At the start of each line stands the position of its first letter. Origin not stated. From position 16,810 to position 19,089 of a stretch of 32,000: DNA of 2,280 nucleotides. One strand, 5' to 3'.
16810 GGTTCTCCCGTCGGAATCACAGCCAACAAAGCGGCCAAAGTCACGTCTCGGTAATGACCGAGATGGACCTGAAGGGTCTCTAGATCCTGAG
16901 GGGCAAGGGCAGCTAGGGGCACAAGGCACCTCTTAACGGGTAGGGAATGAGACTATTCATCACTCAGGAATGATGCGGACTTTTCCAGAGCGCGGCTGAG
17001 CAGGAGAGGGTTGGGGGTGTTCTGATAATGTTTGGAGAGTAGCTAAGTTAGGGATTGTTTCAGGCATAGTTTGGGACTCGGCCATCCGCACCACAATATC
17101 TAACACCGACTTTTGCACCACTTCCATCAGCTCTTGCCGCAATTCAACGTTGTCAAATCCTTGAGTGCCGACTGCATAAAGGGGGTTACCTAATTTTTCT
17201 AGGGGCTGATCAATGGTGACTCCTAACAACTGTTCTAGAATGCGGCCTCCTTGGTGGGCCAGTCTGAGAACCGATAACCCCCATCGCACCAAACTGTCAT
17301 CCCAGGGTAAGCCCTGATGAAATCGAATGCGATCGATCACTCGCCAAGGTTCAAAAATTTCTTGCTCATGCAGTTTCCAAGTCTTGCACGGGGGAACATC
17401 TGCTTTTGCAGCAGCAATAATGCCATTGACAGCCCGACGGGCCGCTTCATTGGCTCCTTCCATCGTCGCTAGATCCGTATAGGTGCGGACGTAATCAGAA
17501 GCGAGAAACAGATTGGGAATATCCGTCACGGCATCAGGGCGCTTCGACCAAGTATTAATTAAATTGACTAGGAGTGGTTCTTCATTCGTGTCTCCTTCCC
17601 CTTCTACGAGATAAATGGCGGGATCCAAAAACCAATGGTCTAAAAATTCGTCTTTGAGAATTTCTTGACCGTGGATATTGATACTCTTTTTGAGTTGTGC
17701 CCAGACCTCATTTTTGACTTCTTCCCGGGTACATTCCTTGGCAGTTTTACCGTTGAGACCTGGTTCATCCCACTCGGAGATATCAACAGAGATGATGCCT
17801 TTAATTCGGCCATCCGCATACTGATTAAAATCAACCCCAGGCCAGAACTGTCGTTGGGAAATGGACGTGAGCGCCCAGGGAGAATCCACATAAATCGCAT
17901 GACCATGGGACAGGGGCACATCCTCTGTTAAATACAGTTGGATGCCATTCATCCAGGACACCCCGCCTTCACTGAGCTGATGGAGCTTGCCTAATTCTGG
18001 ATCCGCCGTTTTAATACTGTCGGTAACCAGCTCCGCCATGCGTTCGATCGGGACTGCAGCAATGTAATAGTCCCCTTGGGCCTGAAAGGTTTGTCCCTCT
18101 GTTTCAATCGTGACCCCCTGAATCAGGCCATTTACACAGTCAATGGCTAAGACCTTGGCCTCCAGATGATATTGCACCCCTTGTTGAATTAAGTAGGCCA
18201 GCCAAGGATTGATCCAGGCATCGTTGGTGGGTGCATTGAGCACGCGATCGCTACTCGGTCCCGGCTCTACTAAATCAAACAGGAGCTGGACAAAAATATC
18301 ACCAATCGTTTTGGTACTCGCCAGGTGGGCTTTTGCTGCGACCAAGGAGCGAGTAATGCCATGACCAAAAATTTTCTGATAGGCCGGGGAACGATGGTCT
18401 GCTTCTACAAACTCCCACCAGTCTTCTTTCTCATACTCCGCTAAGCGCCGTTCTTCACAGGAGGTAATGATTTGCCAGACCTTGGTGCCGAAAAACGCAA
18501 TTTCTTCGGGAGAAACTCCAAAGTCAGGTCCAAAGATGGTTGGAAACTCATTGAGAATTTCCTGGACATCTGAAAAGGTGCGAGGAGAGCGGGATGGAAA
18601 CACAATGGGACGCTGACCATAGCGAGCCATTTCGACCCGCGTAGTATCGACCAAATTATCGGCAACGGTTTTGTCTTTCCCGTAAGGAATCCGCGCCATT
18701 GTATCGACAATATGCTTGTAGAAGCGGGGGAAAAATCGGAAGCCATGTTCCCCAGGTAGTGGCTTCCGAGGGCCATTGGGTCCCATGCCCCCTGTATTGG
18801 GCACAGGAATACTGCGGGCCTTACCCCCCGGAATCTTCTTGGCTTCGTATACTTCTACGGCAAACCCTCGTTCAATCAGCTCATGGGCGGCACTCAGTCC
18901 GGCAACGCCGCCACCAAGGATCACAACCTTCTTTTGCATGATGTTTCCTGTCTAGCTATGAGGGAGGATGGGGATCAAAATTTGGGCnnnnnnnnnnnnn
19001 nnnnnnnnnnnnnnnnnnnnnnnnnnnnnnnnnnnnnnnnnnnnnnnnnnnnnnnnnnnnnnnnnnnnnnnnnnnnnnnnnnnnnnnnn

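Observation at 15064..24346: Encapsulin gene cluster with non-canonical flavoenzyme and isoprenoid neighbours in a cyanobacterium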

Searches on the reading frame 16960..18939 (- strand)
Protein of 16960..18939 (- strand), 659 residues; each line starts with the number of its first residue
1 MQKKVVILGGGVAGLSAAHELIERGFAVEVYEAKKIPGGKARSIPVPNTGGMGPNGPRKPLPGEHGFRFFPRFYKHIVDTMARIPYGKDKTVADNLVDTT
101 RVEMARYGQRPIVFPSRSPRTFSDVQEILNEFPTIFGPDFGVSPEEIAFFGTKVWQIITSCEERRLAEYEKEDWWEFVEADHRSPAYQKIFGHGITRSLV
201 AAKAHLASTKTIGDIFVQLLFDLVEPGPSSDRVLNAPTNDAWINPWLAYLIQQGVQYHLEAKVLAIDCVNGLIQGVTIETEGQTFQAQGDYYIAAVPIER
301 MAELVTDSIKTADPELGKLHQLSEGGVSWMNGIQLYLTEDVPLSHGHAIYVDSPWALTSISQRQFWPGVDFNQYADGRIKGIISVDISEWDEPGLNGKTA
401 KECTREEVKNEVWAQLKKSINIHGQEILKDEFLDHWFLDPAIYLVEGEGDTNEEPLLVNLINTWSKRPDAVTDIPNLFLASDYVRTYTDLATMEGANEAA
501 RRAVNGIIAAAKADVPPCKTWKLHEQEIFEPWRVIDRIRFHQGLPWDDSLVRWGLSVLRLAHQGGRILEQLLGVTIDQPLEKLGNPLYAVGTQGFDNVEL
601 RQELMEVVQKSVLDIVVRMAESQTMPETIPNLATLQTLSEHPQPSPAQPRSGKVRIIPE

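Call 3: search_protein_families(library=pfam, proteins=[window:16960-18939:-], max_evalue=0.01)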
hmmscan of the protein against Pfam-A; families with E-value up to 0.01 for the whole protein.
window:16960-18939:- (659 aa): 11 families
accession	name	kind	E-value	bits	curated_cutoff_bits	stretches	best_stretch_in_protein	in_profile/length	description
PF01593.30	Amino_oxidase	-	4.2e-19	69.6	19.8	1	12-508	1-443/443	Flavin containing amine oxidoreductase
PF13450.12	NAD_binding_8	-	7.8e-10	39.3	21.9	1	7-77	1-61/68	NAD(P)-binding Rossmann-like domain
PF01266.30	DAO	-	1.4e-08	35.2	27.9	1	4-39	1-36/353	FAD dependent oxidoreductase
PF07992.20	Pyr_redox_2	-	3.9e-06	27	26.1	1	3-39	1-38/291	Pyridine nucleotide-disulphide oxidoreductase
PF12831.13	FAD_oxidored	-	2.5e-05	24.2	27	0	5-51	2-48/416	FAD dependent oxidoreductase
PF06100.17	MCRA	-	0.00017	21.1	23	0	2-50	1-53/495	MCRA family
PF03486.20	HI0933_like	-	0.0002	21.3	50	1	4-41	2-39/244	HI0933-like protein Rossmann domain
PF00890.30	FAD_binding_2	-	0.00097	18.9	20.4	1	5-34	2-31/414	FAD binding domain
PF01946.23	Thi4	-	0.0026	17.5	26.2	1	2-40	17-56/235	Thi4 family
PF01262.27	AlaDh_PNT_C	-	0.0039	17.1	23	1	4-33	30-59/214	Alanine dehydrogenase/PNT, C-terminal domain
PF00070.33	Pyr_redox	-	0.0041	18.1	22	0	4-34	1-31/82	Pyridine nucleotide-disulphide oxidoreductase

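Call 4: search_protein_families(library=ncbifam, proteins=[window:16960-18939:-], max_evalue=0.01)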
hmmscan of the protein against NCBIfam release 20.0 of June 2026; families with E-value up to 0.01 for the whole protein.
window:16960-18939:- (659 aa): 53 families (the best 25 are shown)
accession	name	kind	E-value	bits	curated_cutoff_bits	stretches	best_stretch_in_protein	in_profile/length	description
TIGR03467.1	HpnE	equivalog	4.4e-23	82.3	283.05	3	5-50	1-46/430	hydroxysqualene dehydroxylase HpnE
TIGR02732.1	zeta_caro_desat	equivalog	2.5e-11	43.2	622.15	1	4-43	1-40/474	9,9'-di-cis-zeta-carotene desaturase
NF005560.0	PRK07233.1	equivalog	4.2e-11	42.3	252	1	4-43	2-41/435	hypothetical protein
NF045637.1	carotdesatCrtDProt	equivalog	2.3e-09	36.3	580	1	5-47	1-43/485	1-hydroxycarotenoid 3,4-desaturase CrtD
TIGR02731.1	phytoene_desat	equivalog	2.4e-08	33.1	569.4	0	4-41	1-38/453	15-cis-phytoene desaturase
NF005547.0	PRK07208.1-3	equivalog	2.9e-08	32.9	380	1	2-43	4-45/465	hypothetical protein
NF005548.0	PRK07208.1-4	equivalog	5e-08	32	389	1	2-44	3-45/488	hypothetical protein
NF009410.0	PRK12771.1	subfamily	6.5e-08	31.6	516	1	3-40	139-176/566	NAD(P)-binding protein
TIGR02733.1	desat_CrtD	equivalog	8.3e-07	28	549.7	1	3-41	2-40/492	C-3',4' desaturase CrtD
TIGR03197.1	MnmC_Cterm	equivalog_domain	1.4e-06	27.7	174.2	1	4-42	1-39/400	FAD-dependent 5-carboxymethylaminomethyl-2-thiouridine(34) oxidoreductase MnmC1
NF010590.0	PRK13984.1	equivalog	1.8e-06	26.4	946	1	2-42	288-328/611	putative oxidoreductase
NF058655.1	CrtID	equivalog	1.9e-06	27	640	1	5-44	1-40/478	bifunctional phytoene desaturase/3,4-desaturase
NF045663.1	diclust_near_Sec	equivalog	2.1e-06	26.1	530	1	2-45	106-149/759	pyridine nucleotide-disulfide oxidoreductase/dicluster-binding protein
NF045599.1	bili_reduct_long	exception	2.9e-06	25.8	750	1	2-42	381-421/641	bilirubin reductase, long form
TIGR01316.1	gltA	equivalog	3.4e-06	26.1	471.75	1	2-40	133-171/449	NADPH-dependent glutamate synthase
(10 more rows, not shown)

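Call 33: search_solved_structures(query=window:16960-18939:-, max_evalue=0.001)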
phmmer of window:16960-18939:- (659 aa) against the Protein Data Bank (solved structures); distinct sequences matched with E-value up to 0.001: 2.
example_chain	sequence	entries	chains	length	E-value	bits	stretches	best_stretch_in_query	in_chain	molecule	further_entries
1f8r_A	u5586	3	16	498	4.5e-05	25.2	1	3-66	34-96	L-AMINO ACID OXIDASE | L-amino-acid oxidase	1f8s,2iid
7rt0_A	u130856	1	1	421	0.00059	21.5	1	4-81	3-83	4-methylaminobutanoate oxidase (methylamine-forming)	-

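Call 37: find_homologous_proteins(query=window:16960-18939:-, max_evalue=1e-10)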
Query window:16960-18939:- (659 aa): 8000 proteins with E <= 1e-10 among 8000 candidates; the best 120 are listed.
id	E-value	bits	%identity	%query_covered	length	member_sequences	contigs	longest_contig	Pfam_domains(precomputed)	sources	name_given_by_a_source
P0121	0.0e+0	1482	97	100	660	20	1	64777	PF01266.31,PF01593.31,PF13450.13,PF07992.21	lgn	-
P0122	0.0e+0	1452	95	100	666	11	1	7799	PF01266.31,PF01593.31,PF13450.13,PF07992.21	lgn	-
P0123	0.0e+0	1418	92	100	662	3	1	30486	PF01266.31,PF01593.31,PF13450.13,PF00890.31,PF07992.21,PF12831.14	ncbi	-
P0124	0.0e+0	1407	92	100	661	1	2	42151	PF01266.31,PF01593.31,PF13450.13,PF07992.21,PF06100.18,PF12831.14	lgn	-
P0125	0.0e+0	1394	91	100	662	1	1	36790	PF01266.31,PF01593.31,PF13450.13,PF00890.31,PF07992.21,PF06100.18,PF12831.14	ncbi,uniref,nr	ncbi:FAD-dependent oxidoreductase [Acaryochloris sp. IP29b_bin.137]|uniref:hydroxysqualene dehydroxy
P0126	0.0e+0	1394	90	100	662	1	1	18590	PF01266.31,PF01593.31,PF13450.13,PF07992.21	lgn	-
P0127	0.0e+0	1296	84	100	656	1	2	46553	PF01266.31,PF01593.31,PF13450.13,PF07992.21,PF06100.18,PF12831.14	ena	-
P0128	0.0e+0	1256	80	100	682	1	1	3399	PF01266.31,PF01593.31,PF13450.13,PF07992.21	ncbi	-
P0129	0.0e+0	1169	75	100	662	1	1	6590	PF01266.31,PF01593.31,PF13450.13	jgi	jgi:uncharacterized protein with NAD-binding domain and iron-sulfur cluster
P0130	0.0e+0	1162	75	100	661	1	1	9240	PF01266.31,PF01593.31,PF13450.13,PF07992.21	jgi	jgi:uncharacterized protein with NAD-binding domain and iron-sulfur cluster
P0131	0.0e+0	1102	71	100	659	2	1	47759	PF01266.31,PF01593.31,PF13450.13,PF07992.21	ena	-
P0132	0.0e+0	1098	71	100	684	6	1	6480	PF01266.31,PF01593.31,PF13450.13,PF07992.21,PF06100.18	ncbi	-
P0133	0.0e+0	1086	71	100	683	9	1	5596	PF01266.31,PF01593.31,PF13450.13,PF07992.21,PF06100.18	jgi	jgi:uncharacterized protein with NAD-binding domain and iron-sulfur cluster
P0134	0.0e+0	1015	66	100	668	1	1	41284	PF01266.31,PF01593.31,PF13450.13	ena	-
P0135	5.5e-280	949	64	100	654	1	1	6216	PF01266.31,PF01593.31,PF13450.13,PF07992.21,PF00070.34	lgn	-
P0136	8.0e-271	918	60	98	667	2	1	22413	PF01266.31,PF01593.31,PF13450.13,PF07992.21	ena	-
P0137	2.6e-269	913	60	98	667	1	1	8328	PF01266.31,PF01593.31,PF13450.13,PF00890.31,PF07992.21,PF00070.34,PF12831.14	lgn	-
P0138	2.3e-267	907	60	98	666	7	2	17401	PF01266.31,PF01593.31,PF13450.13,PF00890.31,PF07992.21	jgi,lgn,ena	-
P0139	1.4e-266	904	67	86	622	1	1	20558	PF01266.31,PF01593.31,PF13450.13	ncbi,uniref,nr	ncbi:FAD-dependent oxidoreductase [Armatimonas sp.]|uniref:hydroxysqualene dehydroxylase n=1 Tax=Arm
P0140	7.4e-262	889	59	97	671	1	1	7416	PF01266.31,PF01593.31,PF13450.13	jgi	jgi:uncharacterized protein with NAD-binding domain and iron-sulfur cluster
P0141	1.8e-261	887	61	100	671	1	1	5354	PF01266.31,PF01593.31,PF13450.13,PF07992.21,PF12831.14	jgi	jgi:uncharacterized protein with NAD-binding domain and iron-sulfur cluster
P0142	3.6e-260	883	59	100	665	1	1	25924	PF01266.31,PF01593.31,PF13450.13,PF07992.21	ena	-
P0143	3.8e-260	883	66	88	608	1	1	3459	PF01266.31,PF01593.31,PF13450.13,PF07992.21,PF03486.21,PF06100.18,PF12831.14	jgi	jgi:uncharacterized protein with NAD-binding domain and iron-sulfur cluster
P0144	4.5e-260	883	58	97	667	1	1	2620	PF01266.31,PF01593.31,PF13450.13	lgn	-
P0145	5.1e-260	883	59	97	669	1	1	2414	PF01266.31,PF01593.31,PF13450.13,PF07992.21,PF12831.14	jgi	-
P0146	2.5e-259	880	66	86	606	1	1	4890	PF01266.31,PF01593.31,PF13450.13,PF07992.21,PF03486.21,PF06100.18,PF12831.14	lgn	-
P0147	7.9e-259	879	66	85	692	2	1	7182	PF01266.31,PF01593.31,PF13450.13,PF12831.14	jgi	jgi:uncharacterized protein with NAD-binding domain and iron-sulfur cluster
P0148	1.6e-258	878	61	91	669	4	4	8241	PF01266.31,PF01593.31,PF13450.13,PF07992.21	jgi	jgi:uncharacterized protein with NAD-binding domain and iron-sulfur cluster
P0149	5.4e-258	876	58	100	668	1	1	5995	PF01266.31,PF01593.31,PF13450.13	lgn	-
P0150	5.6e-258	876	59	100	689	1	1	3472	PF01266.31,PF01593.31,PF13450.13,PF07992.21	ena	-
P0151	1.1e-256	872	58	100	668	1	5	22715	PF01266.31,PF01593.31,PF13450.13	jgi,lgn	-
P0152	6.9e-256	869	57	97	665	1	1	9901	PF01266.31,PF01593.31,PF13450.13,PF12831.14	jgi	jgi:uncharacterized protein with NAD-binding domain and iron-sulfur cluster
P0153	1.1e-255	868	60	92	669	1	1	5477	PF01266.31,PF01593.31,PF13450.13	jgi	jgi:uncharacterized protein with NAD-binding domain and iron-sulfur cluster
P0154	7.9e-255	865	60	92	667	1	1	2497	PF01266.31,PF01593.31,PF13450.13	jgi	jgi:uncharacterized protein with NAD-binding domain and iron-sulfur cluster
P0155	3.6e-254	863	57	98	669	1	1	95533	PF01266.31,PF01593.31,PF13450.13,PF07992.21,PF12831.14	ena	-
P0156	4.2e-254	863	59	100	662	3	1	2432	PF01266.31,PF01593.31,PF13450.13,PF12831.14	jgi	jgi:uncharacterized protein with NAD-binding domain and iron-sulfur cluster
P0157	4.6e-254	863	64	84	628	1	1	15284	PF01266.31,PF01593.31,PF13450.13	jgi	-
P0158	6.0e-254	863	59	92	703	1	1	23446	PF01266.31,PF01593.31,PF13450.13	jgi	jgi:uncharacterized protein with NAD-binding domain and iron-sulfur cluster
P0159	1.1e-253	862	57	100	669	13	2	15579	PF01266.31,PF01593.31,PF13450.13,PF07992.21,PF12831.14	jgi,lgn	jgi:uncharacterized protein with NAD-binding domain and iron-sulfur cluster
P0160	1.3e-253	861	57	97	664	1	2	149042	PF01266.31,PF01593.31,PF13450.13,PF07992.21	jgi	jgi:uncharacterized protein with NAD-binding domain and iron-sulfur cluster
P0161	1.5e-253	861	58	97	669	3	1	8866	PF01266.31,PF01593.31,PF13450.13,PF07992.21,PF12831.14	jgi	jgi:uncharacterized protein with NAD-binding domain and iron-sulfur cluster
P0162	2.8e-253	860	59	100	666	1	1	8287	PF01266.31,PF01593.31,PF13450.13,PF07992.21,PF06100.18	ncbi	-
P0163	5.0e-253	859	57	100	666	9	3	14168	PF01266.31,PF01593.31,PF13450.13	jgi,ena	jgi:uncharacterized protein with NAD-binding domain and iron-sulfur cluster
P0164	7.5e-253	859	58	97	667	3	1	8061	PF01266.31,PF01593.31,PF13450.13,PF07992.21,PF12831.14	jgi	jgi:uncharacterized protein with NAD-binding domain and iron-sulfur cluster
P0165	8.8e-253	859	57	97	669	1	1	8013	PF01266.31,PF01593.31,PF13450.13,PF07992.21,PF12831.14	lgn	-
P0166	1.4e-252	858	59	100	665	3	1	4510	PF01266.31,PF01593.31,PF13450.13,PF12831.14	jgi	-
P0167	2.0e-252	858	57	97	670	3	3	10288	PF01266.31,PF01593.31,PF13450.13,PF07992.21,PF12831.14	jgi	jgi:uncharacterized protein with NAD-binding domain and iron-sulfur cluster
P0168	2.7e-252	857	59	91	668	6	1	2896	PF01266.31,PF01593.31,PF13450.13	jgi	jgi:uncharacterized protein with NAD-binding domain and iron-sulfur cluster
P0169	3.3e-252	857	59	92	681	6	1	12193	PF01266.31,PF01593.31,PF13450.13,PF07992.21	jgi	jgi:uncharacterized protein with NAD-binding domain and iron-sulfur cluster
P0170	1.3e-251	855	57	97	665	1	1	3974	PF01266.31,PF01593.31,PF13450.13,PF12831.14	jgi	jgi:uncharacterized protein with NAD-binding domain and iron-sulfur cluster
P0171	3.5e-251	853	58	100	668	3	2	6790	PF01266.31,PF01593.31,PF13450.13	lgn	-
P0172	7.3e-251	852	57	100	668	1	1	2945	PF01266.31,PF01593.31,PF13450.13,PF07992.21,PF12831.14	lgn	-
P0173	7.0e-250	849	57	98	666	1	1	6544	PF01266.31,PF01593.31,PF13450.13,PF07992.21,PF12831.14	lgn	-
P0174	7.6e-250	849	57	100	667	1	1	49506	PF01266.31,PF01593.31,PF13450.13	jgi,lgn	jgi:uncharacterized protein with NAD-binding domain and iron-sulfur cluster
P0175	8.0e-250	849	57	97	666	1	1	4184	PF01266.31,PF01593.31,PF13450.13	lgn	-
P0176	1.9e-249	848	57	100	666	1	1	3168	PF01266.31,PF01593.31,PF13450.13,PF12831.14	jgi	jgi:uncharacterized protein with NAD-binding domain and iron-sulfur cluster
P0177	2.0e-249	848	64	85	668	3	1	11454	PF01266.31,PF01593.31,PF13450.13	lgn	-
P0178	2.1e-249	848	58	100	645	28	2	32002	PF01266.31,PF01593.31,PF13450.13,PF07992.21,PF12831.14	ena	-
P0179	4.9e-249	846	60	93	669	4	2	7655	PF01266.31,PF01593.31,PF13450.13,PF07992.21,PF12831.14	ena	-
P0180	7.5e-249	846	58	97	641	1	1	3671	PF01266.31,PF01593.31,PF13450.13,PF12831.14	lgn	-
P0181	9.1e-249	845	57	97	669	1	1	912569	PF01266.31,PF01593.31,PF13450.13,PF07992.21,PF12831.14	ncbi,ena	-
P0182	9.3e-249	845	58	97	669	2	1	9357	PF01266.31,PF01593.31,PF13450.13,PF07992.21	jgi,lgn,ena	-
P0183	9.5e-249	845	57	100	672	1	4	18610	PF01266.31,PF01593.31,PF13450.13,PF07992.21,PF12831.14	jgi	jgi:uncharacterized protein with NAD-binding domain and iron-sulfur cluster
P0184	1.2e-247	842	58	100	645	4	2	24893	PF01266.31,PF01593.31,PF13450.13,PF07992.21,PF12831.14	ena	-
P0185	5.0e-247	840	59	91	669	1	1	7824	PF01266.31,PF01593.31,PF13450.13,PF07992.21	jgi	jgi:uncharacterized protein with NAD-binding domain and iron-sulfur cluster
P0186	2.0e-244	831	56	100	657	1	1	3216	PF01266.31,PF01593.31,PF13450.13,PF07992.21,PF12831.14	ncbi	-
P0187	9.7e-244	829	56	98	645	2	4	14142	PF01266.31,PF01593.31,PF13450.13,PF07992.21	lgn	-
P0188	3.3e-243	827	56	100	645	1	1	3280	PF01266.31,PF01593.31,PF13450.13,PF07992.21,PF00070.34,PF12831.14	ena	-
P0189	1.0e-242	825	56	100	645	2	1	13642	PF01266.31,PF01593.31,PF13450.13,PF00890.31,PF07992.21,PF03486.21,PF12831.14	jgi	jgi:uncharacterized protein with NAD-binding domain and iron-sulfur cluster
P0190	2.2e-242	824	58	91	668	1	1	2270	PF01266.31,PF01593.31,PF13450.13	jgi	jgi:uncharacterized protein with NAD-binding domain and iron-sulfur cluster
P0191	5.4e-242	823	61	84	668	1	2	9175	PF01266.31,PF01593.31,PF13450.13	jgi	jgi:uncharacterized protein with NAD-binding domain and iron-sulfur cluster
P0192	3.7e-241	820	61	84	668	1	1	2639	PF01266.31,PF01593.31,PF13450.13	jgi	jgi:uncharacterized protein with NAD-binding domain and iron-sulfur cluster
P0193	7.4e-241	819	56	99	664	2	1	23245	PF01266.31,PF01593.31,PF13450.13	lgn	-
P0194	1.8e-240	818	61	84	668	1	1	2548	PF01266.31,PF01593.31,PF13450.13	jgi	jgi:uncharacterized protein with NAD-binding domain and iron-sulfur cluster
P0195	1.9e-240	818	56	100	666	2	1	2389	PF01266.31,PF01593.31,PF13450.13,PF07992.21,PF12831.14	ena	-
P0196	2.2e-239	814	61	89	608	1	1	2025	PF01266.31,PF01593.31,PF13450.13,PF07992.21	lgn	-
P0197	4.0e-239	814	57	98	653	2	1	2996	PF01593.31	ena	-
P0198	6.4e-239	813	56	100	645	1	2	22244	PF01266.31,PF01593.31,PF13450.13,PF07992.21,PF12831.14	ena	-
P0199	1.1e-238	812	57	95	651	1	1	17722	PF01266.31,PF01593.31,PF13450.13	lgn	-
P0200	9.7e-237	806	54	100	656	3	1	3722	PF01266.31,PF01593.31,PF13450.13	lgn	-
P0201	3.1e-236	804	56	100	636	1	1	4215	PF01266.31,PF01593.31,PF13450.13,PF07992.21,PF06100.18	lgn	-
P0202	4.3e-236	804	55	100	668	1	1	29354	PF01593.31,PF13450.13,PF07992.21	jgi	jgi:uncharacterized protein with NAD-binding domain and iron-sulfur cluster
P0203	8.4e-236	803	57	95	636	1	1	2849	PF01266.31,PF01593.31,PF13450.13,PF00890.31,PF07992.21,PF12831.14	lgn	-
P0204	1.5e-235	802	62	85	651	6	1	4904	PF01266.31,PF01593.31,PF13450.13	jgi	jgi:uncharacterized protein with NAD-binding domain and iron-sulfur cluster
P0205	1.6e-235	802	55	100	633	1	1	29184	PF01266.31,PF01593.31,PF13450.13,PF07992.21,PF06100.18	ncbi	-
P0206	5.4e-235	800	55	100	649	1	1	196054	PF01266.31,PF01593.31,PF13450.13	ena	-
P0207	6.8e-235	800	56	100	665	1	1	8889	PF01266.31,PF01593.31,PF13450.13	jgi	jgi:uncharacterized protein with NAD-binding domain and iron-sulfur cluster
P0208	9.6e-235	799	58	88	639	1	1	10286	PF01266.31,PF01593.31,PF13450.13,PF00890.31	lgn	-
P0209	9.7e-235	799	55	98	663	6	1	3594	PF01593.31,PF13450.13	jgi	jgi:uncharacterized protein with NAD-binding domain and iron-sulfur cluster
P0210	1.2e-233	795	57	94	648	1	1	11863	PF01266.31,PF01593.31,PF13450.13,PF07992.21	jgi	jgi:uncharacterized protein with NAD-binding domain and iron-sulfur cluster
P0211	1.5e-233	795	55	100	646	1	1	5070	PF01266.31,PF01593.31,PF13450.13,PF07992.21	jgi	jgi:uncharacterized protein with NAD-binding domain and iron-sulfur cluster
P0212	3.7e-233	794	57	99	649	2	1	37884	PF01593.31,PF13450.13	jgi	jgi:uncharacterized protein with NAD-binding domain and iron-sulfur cluster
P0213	3.9e-233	794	54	100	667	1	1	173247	PF01266.31,PF01593.31,PF13450.13,PF07992.21,PF06100.18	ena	-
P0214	4.9e-233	793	56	95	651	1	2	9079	PF01266.31,PF01593.31,PF13450.13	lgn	-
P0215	6.1e-233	793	57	95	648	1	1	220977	PF01266.31,PF01593.31,PF13450.13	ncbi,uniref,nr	ncbi:FAD-dependent oxidoreductase [Mesorhizobium sp. BAC0120]|uniref:hydroxysqualene dehydroxylase n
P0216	1.0e-232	792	54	100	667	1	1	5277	PF01266.31,PF01593.31,PF13450.13,PF07992.21,PF12831.14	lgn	-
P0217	1.2e-232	792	55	100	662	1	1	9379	PF01266.31,PF01593.31,PF13450.13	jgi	jgi:uncharacterized protein with NAD-binding domain and iron-sulfur cluster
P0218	1.2e-232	792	60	87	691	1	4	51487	PF01266.31,PF01593.31,PF13450.13,PF00890.31,PF07992.21,PF12831.14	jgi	jgi:uncharacterized protein with NAD-binding domain and iron-sulfur cluster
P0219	1.3e-232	792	58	95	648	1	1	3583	PF01593.31,PF13450.13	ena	-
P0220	1.4e-232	792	58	95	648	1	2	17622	PF01593.31,PF13450.13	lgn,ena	-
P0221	1.4e-232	792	54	100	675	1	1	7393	PF01266.31,PF01593.31,PF13450.13,PF06100.18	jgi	jgi:uncharacterized protein with NAD-binding domain and iron-sulfur cluster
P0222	2.0e-232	791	58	95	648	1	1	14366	PF01593.31,PF13450.13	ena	-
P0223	2.0e-232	791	55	100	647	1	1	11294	PF01266.31,PF01593.31,PF13450.13,PF07992.21,PF06100.18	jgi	jgi:uncharacterized protein with NAD-binding domain and iron-sulfur cluster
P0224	2.1e-232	791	58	95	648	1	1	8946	PF01593.31,PF13450.13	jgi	-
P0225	2.6e-232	791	56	100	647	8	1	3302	PF01593.31,PF13450.13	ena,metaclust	metaclust:\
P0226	4.5e-232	790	58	95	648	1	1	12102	PF01593.31,PF13450.13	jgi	-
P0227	4.8e-232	790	63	84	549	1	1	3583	PF01266.31,PF01593.31,PF13450.13,PF07992.21,PF12831.14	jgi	jgi:uncharacterized protein with NAD-binding domain and iron-sulfur cluster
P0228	4.9e-232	790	61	85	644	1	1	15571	PF01266.31,PF01593.31,PF13450.13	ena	-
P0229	5.8e-232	790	54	100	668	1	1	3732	PF01266.31,PF01593.31,PF13450.13,PF07992.21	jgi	jgi:uncharacterized protein with NAD-binding domain and iron-sulfur cluster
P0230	5.8e-232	790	55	100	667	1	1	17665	PF01266.31,PF01593.31,PF13450.13,PF07992.21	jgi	jgi:uncharacterized protein with NAD-binding domain and iron-sulfur cluster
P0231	6.5e-232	790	54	100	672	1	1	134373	PF01266.31,PF01593.31,PF13450.13,PF07992.21,PF06100.18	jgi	jgi:uncharacterized protein with NAD-binding domain and iron-sulfur cluster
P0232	1.2e-231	789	55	96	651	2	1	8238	PF01266.31,PF01593.31,PF13450.13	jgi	jgi:uncharacterized protein with NAD-binding domain and iron-sulfur cluster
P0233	1.3e-231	789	55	100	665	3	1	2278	PF01266.31,PF01593.31,PF13450.13,PF06100.18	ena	-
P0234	2.3e-231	788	58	95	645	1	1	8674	PF01266.31,PF01593.31,PF13450.13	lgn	-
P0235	2.4e-231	788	57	95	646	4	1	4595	PF01593.31,PF13450.13,PF07992.21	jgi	jgi:uncharacterized protein with NAD-binding domain and iron-sulfur cluster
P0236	2.8e-231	788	56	98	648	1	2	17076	PF01593.31,PF13450.13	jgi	jgi:uncharacterized protein with NAD-binding domain and iron-sulfur cluster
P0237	3.4e-231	787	53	98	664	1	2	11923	PF01593.31,PF13450.13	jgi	jgi:uncharacterized protein with NAD-binding domain and iron-sulfur cluster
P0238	3.7e-231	787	55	100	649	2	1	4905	PF01266.31,PF01593.31,PF13450.13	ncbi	-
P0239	3.8e-231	787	55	99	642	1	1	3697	PF01593.31,PF13450.13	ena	-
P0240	6.5e-231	786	54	100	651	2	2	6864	PF01593.31,PF13450.13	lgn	-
